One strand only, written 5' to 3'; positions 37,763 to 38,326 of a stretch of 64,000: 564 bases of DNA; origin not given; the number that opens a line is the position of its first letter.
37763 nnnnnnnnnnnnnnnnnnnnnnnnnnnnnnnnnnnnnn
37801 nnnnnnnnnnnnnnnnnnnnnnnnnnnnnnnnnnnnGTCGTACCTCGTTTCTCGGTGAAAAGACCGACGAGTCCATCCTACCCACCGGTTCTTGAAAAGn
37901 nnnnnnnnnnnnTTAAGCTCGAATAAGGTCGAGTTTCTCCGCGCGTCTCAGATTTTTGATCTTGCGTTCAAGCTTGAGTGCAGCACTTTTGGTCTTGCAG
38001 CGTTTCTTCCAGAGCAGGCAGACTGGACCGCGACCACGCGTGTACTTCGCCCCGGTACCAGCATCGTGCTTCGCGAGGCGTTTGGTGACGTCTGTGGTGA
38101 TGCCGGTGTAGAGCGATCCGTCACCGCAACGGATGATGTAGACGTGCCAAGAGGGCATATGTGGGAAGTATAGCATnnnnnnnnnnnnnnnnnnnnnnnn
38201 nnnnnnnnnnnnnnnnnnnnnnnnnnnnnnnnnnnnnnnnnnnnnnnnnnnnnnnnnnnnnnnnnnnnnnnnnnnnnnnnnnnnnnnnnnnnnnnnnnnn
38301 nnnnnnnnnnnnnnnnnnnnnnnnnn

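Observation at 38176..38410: Perfect 29-bp inverted repeat flanking a 133-bp core, wedged between a GIY-YIG nuclease gene and the typA promoter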

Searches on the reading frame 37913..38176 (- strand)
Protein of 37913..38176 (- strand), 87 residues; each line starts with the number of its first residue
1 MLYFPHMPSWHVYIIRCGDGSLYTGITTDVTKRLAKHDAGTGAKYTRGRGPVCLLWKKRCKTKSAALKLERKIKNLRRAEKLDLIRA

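Call 12: search_protein_families(library=pfam, proteins=[window:37913-38176:-], max_evalue=0.01)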
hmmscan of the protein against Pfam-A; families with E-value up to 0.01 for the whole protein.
window:37913-38176:- (87 aa): 1 family
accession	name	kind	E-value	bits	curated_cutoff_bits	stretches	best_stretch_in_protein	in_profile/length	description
PF01541.30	GIY-YIG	-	2.2e-19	70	22.6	1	10-81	2-76/78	GIY-YIG catalytic domain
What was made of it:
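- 37913..38158 (-): GIY-YIG domain protein, likely true coding region of 81 aa. The mechanical ORF extends to the ATG at 38176. PF01541, E = 2e-19 (call 12).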

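Call 16: find_encoding_contigs(protein=window:37913-38176:-, flank=3000, max_places=10)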
Protein window:37913-38176:- (87 aa): no gene with exactly this product is on record in the collection.

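Call 27: find_homologous_proteins(query=window:37913-38176:-, max_evalue=0.00001)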
Query window:37913-38176:- (87 aa): 4789 proteins with E <= 0.00001 among 4790 candidates; the best 120 are listed.
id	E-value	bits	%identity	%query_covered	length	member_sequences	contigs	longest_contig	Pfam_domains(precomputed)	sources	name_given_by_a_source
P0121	2.1e-53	195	100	100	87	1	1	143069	PF01541.31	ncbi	-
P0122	1.4e-39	151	79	100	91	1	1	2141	PF01541.31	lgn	-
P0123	2.5e-37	144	81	93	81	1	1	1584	PF01541.31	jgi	jgi:putative endonuclease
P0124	3.4e-37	144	84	92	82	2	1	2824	PF01541.31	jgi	jgi:putative endonuclease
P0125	1.4e-27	113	67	91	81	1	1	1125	PF01541.31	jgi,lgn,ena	-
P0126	3.0e-27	112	66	89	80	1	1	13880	PF01541.31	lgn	-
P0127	4.4e-27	111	66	89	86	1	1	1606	PF01541.31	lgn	-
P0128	7.0e-27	111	69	89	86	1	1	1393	PF01541.31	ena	-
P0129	8.7e-27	110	70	91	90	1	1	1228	PF01541.31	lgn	-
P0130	1.8e-26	109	66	87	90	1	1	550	PF01541.31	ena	-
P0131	1.9e-26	109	65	89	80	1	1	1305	PF01541.31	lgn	-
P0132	2.5e-26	109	62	91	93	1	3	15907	PF01541.31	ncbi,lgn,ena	-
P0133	2.8e-26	109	64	90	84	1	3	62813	PF01541.31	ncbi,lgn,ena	-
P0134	2.8e-26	109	64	89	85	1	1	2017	PF01541.31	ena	-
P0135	2.9e-26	109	66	91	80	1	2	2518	PF01541.31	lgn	-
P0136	3.2e-26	109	63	90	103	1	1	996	PF01541.31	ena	-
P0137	3.7e-26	108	66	91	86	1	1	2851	PF01541.31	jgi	jgi:predicted GIY-YIG superfamily endonuclease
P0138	6.5e-26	108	65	90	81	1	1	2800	PF01541.31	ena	-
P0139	7.2e-26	107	63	91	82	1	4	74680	PF01541.31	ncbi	-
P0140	9.5e-26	107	63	90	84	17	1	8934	PF01541.31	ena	-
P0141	9.6e-26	107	65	91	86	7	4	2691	PF01541.31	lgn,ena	-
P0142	1.0e-25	107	66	91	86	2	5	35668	PF01541.31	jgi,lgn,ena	jgi:predicted GIY-YIG superfamily endonuclease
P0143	1.0e-25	107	64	92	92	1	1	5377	PF01541.31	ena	-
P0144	1.0e-25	107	62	89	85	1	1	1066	PF01541.31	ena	-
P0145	1.3e-25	107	61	91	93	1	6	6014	PF01541.31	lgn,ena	-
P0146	1.4e-25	107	63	90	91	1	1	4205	PF01541.31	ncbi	-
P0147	1.8e-25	106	64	90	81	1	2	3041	PF01541.31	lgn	-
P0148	1.8e-25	106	65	90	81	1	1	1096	PF01541.31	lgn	-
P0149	1.8e-25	106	67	90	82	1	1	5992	PF01541.31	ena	-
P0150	1.9e-25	106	63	93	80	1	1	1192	PF01541.31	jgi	jgi:predicted GIY-YIG superfamily endonuclease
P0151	1.9e-25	106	65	91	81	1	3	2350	PF01541.31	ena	-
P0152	2.0e-25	106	62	89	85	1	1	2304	PF01541.31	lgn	-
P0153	2.2e-25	106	65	91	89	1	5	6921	PF01541.31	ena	-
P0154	2.2e-25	106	66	91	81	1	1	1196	PF01541.31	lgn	-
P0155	2.2e-25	106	66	91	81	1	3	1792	PF01541.31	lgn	-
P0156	2.3e-25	106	63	90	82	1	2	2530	PF01541.31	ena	-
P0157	2.5e-25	106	63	90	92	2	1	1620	PF01541.31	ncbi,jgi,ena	jgi:putative endonuclease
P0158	2.6e-25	106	63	90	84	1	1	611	PF01541.31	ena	-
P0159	2.6e-25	106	59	93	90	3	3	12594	PF01541.31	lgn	-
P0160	2.7e-25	106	65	91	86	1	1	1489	PF01541.31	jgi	jgi:predicted GIY-YIG superfamily endonuclease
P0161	2.7e-25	106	64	90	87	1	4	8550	PF01541.31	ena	-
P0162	2.9e-25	106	67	91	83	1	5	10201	PF01541.31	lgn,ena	-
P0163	3.1e-25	105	64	89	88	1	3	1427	PF01541.31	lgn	-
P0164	3.3e-25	105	61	91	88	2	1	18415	PF01541.31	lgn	-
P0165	3.5e-25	105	66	87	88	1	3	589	PF01541.31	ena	-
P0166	3.7e-25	105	64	89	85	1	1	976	PF01541.31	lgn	-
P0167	4.0e-25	105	67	87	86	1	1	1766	PF01541.31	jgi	jgi:predicted GIY-YIG superfamily endonuclease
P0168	4.5e-25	105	65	91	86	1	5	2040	PF01541.31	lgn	-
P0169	4.5e-25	105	67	87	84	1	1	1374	PF01541.31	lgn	-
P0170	4.5e-25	105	59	91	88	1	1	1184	PF01541.31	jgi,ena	jgi:putative endonuclease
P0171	4.5e-25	105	65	90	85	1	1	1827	PF01541.31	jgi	-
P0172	4.8e-25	105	65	89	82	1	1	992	PF01541.31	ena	-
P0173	5.2e-25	105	66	91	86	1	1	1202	PF01541.31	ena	-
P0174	5.2e-25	105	65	91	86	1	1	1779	PF01541.31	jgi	jgi:putative endonuclease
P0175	5.2e-25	105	64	90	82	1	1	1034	PF01541.31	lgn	-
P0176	5.4e-25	105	61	95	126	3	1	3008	PF01541.31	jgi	jgi:putative endonuclease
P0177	5.9e-25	105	65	90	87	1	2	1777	PF01541.31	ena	-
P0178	6.1e-25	105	68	90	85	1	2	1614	PF01541.31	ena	-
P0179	6.2e-25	105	65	91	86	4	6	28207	PF01541.31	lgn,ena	-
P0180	6.5e-25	104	64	92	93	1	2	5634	PF01541.31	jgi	jgi:putative endonuclease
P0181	6.8e-25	104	64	90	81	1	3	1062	PF01541.31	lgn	-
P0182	6.8e-25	104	68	89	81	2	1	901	PF01541.31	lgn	-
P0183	6.9e-25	104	65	90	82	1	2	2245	PF01541.31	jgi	-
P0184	7.2e-25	104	65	93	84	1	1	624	PF01541.31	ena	-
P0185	7.2e-25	104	64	90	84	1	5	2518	PF01541.31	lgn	-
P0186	7.2e-25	104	66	89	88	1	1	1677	PF01541.31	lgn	-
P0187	7.8e-25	104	60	91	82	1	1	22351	PF01541.31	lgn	-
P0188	8.1e-25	104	65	90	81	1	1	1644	PF01541.31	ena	-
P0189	8.2e-25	104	63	90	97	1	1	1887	PF01541.31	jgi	-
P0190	8.4e-25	104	61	89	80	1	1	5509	PF01541.31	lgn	-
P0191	8.6e-25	104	65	91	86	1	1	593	PF01541.31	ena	-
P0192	9.0e-25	104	65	89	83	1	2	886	PF01541.31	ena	-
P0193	9.9e-25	104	65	91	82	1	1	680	PF01541.31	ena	-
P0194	1.0e-24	104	61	92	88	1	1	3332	PF01541.31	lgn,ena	-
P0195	1.0e-24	104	64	93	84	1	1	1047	PF01541.31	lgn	-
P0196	1.0e-24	104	59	90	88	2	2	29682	PF01541.31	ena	-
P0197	1.1e-24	104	63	90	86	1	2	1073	PF01541.31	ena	-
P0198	1.1e-24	104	65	90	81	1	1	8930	PF01541.31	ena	-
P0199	1.1e-24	104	66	87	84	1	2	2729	PF01541.31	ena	-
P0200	1.1e-24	104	64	92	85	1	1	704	PF01541.31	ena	-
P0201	1.1e-24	104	64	90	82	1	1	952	PF01541.31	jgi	-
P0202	1.2e-24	104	66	87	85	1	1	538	PF01541.31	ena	-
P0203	1.2e-24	104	62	90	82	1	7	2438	PF01541.31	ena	-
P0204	1.2e-24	104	61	92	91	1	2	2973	PF01541.31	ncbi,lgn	-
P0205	1.2e-24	104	65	91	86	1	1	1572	PF01541.31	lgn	-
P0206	1.2e-24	104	64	90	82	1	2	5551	PF01541.31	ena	-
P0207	1.3e-24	104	65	91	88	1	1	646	PF01541.31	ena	-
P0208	1.3e-24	104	65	90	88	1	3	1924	PF01541.31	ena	-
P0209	1.3e-24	103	66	91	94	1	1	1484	PF01541.31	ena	-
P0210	1.3e-24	103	64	93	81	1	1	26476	PF01541.31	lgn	-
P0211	1.3e-24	103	58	97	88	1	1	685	PF01541.31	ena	-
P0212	1.3e-24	103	65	90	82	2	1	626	PF01541.31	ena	-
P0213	1.3e-24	103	63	91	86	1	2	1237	PF01541.31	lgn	-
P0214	1.4e-24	103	65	90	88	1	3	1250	PF01541.31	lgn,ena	-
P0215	1.4e-24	103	63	91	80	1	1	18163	PF01541.31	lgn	-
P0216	1.4e-24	103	65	91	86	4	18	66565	PF01541.31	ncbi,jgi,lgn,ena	jgi:predicted GIY-YIG superfamily endonuclease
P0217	1.5e-24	103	60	93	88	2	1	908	PF01541.31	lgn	-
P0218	1.5e-24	103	65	90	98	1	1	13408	PF01541.31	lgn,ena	-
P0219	1.5e-24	103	65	90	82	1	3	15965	PF01541.31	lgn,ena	-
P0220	1.6e-24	103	65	90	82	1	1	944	PF01541.31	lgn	-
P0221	1.6e-24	103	64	90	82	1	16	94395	PF01541.31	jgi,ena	-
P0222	1.6e-24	103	64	90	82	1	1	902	PF01541.31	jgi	-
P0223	1.7e-24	103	65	91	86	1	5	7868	PF01541.31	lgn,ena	-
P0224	1.7e-24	103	62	89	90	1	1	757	PF01541.31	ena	-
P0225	1.7e-24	103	65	90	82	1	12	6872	PF01541.31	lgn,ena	-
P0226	1.7e-24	103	63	91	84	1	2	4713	PF01541.31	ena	-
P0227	1.7e-24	103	66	89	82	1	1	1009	PF01541.31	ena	-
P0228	1.7e-24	103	64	93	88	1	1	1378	PF01541.31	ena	-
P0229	1.8e-24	103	65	90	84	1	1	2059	PF01541.31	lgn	-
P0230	1.8e-24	103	65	89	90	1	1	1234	PF01541.31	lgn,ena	-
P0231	1.8e-24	103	64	90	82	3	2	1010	PF01541.31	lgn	-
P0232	1.8e-24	103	63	93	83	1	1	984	PF01541.31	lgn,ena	-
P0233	1.8e-24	103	64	89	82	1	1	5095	PF01541.31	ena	-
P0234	1.9e-24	103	66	87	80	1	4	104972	PF01541.31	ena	-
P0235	1.9e-24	103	65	89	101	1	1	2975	PF01541.31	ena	-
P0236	2.0e-24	103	65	91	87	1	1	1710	PF01541.31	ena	-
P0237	2.0e-24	103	62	90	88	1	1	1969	PF01541.31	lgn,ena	-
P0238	2.0e-24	103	60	92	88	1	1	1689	PF01541.31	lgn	-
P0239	2.0e-24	103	62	91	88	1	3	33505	PF01541.31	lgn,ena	-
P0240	2.0e-24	103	62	91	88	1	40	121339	PF01541.31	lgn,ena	-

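Call 28: find_encoding_contigs(protein=P0124, flank=5000, max_places=5)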
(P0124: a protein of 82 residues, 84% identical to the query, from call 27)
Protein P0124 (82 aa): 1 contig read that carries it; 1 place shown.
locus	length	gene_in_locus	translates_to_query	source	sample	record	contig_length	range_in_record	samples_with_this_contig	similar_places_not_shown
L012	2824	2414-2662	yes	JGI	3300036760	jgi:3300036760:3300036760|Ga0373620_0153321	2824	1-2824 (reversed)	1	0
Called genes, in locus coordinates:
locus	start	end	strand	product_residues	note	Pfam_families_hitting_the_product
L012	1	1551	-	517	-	?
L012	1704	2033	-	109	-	-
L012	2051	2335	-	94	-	-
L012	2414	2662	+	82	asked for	PF01541:GIY-YIG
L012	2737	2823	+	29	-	?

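Call 29: find_encoding_contigs(protein=P0123, flank=5000, max_places=5)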
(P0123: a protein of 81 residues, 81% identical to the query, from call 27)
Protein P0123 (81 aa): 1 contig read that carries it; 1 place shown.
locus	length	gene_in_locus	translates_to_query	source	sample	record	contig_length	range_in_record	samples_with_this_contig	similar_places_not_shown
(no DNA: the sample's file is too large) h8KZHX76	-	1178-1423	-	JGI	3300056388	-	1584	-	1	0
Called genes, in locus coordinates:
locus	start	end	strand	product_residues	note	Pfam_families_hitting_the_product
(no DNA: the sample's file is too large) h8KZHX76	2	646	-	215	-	?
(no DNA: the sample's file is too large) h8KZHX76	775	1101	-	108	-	-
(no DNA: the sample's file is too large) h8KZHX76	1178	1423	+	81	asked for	PF01541:GIY-YIG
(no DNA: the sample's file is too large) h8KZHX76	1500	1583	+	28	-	?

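Call 30: find_encoding_contigs(protein=P0122, flank=5000, max_places=5)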
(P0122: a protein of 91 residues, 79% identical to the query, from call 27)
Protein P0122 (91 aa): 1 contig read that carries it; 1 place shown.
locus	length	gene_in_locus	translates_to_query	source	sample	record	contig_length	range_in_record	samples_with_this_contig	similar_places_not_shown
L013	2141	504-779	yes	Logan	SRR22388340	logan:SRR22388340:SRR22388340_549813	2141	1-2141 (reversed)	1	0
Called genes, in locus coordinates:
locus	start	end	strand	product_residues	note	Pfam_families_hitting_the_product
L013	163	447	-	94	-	-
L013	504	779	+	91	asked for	PF01541:GIY-YIG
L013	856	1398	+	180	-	PF01618:MotA_ExbB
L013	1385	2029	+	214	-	-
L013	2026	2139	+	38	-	?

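Call 70: find_encoding_contigs(protein=P0240, flank=1500, max_places=10)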
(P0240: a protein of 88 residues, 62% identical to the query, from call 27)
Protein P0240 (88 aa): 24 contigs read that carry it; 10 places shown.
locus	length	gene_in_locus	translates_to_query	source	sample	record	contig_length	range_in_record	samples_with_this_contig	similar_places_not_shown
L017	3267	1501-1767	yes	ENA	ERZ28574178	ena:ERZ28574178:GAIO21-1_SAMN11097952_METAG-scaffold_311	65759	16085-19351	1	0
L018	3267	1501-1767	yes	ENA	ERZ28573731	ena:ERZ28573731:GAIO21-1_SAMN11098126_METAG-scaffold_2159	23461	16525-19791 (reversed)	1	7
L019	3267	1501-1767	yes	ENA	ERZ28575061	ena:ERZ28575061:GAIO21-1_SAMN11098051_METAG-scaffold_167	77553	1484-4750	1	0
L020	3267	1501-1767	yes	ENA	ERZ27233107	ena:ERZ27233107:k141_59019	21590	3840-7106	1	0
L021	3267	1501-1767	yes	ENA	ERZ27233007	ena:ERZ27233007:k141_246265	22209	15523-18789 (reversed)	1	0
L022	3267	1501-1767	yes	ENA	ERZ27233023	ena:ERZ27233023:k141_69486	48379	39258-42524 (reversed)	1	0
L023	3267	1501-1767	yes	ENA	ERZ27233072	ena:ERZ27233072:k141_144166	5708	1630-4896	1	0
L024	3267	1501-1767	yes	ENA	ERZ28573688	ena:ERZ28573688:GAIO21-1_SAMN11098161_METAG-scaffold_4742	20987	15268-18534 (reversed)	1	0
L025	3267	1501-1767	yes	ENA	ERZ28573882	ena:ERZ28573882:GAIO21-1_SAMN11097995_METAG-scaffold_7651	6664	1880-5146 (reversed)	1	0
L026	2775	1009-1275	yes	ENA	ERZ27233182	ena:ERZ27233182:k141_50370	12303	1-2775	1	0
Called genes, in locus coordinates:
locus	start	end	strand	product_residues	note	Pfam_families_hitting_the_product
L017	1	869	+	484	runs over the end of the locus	PF17767:NAPRTase_N, PF17956:NAPRTase_C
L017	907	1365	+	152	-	-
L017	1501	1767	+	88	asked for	PF01541:GIY-YIG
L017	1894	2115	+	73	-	PF04023:FeoA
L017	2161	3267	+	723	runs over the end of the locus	PF01926:MMR_HSR1, PF02421:FeoB_N, PF17910:FeoB_Cyto, PF07670:Gate, PF07664:FeoB_C, PF07670:Gate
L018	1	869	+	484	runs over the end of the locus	PF17767:NAPRTase_N, PF17956:NAPRTase_C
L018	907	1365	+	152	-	-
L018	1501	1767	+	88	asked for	PF01541:GIY-YIG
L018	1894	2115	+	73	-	PF04023:FeoA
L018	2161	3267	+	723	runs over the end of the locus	PF01926:MMR_HSR1, PF02421:FeoB_N, PF17910:FeoB_Cyto, PF07670:Gate, PF07664:FeoB_C, PF07670:Gate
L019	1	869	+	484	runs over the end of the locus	PF17767:NAPRTase_N, PF17956:NAPRTase_C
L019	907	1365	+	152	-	-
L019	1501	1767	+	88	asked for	PF01541:GIY-YIG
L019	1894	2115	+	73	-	PF04023:FeoA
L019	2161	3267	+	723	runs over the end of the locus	PF01926:MMR_HSR1, PF02421:FeoB_N, PF17910:FeoB_Cyto, PF07670:Gate, PF07664:FeoB_C, PF07670:Gate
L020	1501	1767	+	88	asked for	PF01541:GIY-YIG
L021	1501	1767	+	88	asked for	PF01541:GIY-YIG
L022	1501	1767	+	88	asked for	PF01541:GIY-YIG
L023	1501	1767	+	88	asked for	PF01541:GIY-YIG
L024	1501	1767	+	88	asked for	PF01541:GIY-YIG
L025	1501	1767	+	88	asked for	PF01541:GIY-YIG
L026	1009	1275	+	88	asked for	PF01541:GIY-YIG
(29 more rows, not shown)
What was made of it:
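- On GIY-YIG homing-endonuclease mobile unit: The identical homologue P0240 has one context in the 24 contigs read (call 70).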

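Call 75: search_protein_families(library=ncbifam, proteins=[window:37913-38158:-], max_evalue=0.01)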
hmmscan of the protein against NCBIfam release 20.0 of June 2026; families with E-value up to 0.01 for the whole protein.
window:37913-38158:- (81 aa): 0 families

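Call 76: find_related_loci(query=A2, collection=viral_contigs, flank=1500)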
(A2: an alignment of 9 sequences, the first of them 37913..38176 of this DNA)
Query A2 (87 aa) in viral_contigs; peptide patterns used: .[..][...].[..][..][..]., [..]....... (x = any residue, [..] = any of these).
107 stretches matched a pattern; 57 encode a relative of the query (tblastn E <= 1e-3); 57 distinct loci.
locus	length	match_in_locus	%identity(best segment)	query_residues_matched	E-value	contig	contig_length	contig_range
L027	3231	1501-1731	61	9-85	6e-27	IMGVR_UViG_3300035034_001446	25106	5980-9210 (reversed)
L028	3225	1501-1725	59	10-84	7e-27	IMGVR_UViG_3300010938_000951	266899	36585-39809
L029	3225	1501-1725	59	10-84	9e-27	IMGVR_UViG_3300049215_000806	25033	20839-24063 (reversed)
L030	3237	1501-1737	59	9-87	2e-26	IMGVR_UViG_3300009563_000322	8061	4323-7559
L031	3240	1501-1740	55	8-87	3e-26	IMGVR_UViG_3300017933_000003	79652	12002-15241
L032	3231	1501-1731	58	9-85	5e-26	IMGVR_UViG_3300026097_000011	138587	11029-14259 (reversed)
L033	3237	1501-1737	57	7-85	6e-26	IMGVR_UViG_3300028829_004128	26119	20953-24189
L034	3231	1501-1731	58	9-85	9e-26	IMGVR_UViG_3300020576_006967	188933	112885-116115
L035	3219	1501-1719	60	10-82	1e-25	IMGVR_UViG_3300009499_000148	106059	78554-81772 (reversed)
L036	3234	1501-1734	58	10-87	2e-25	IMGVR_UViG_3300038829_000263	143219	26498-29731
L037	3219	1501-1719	53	9-81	2e-25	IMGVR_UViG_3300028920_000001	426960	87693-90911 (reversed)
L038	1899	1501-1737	58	9-87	3e-25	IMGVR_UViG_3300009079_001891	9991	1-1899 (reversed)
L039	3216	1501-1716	54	10-81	5e-25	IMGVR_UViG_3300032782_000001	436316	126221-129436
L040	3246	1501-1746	50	4-85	5e-25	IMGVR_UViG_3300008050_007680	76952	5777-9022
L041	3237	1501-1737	54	7-85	1e-24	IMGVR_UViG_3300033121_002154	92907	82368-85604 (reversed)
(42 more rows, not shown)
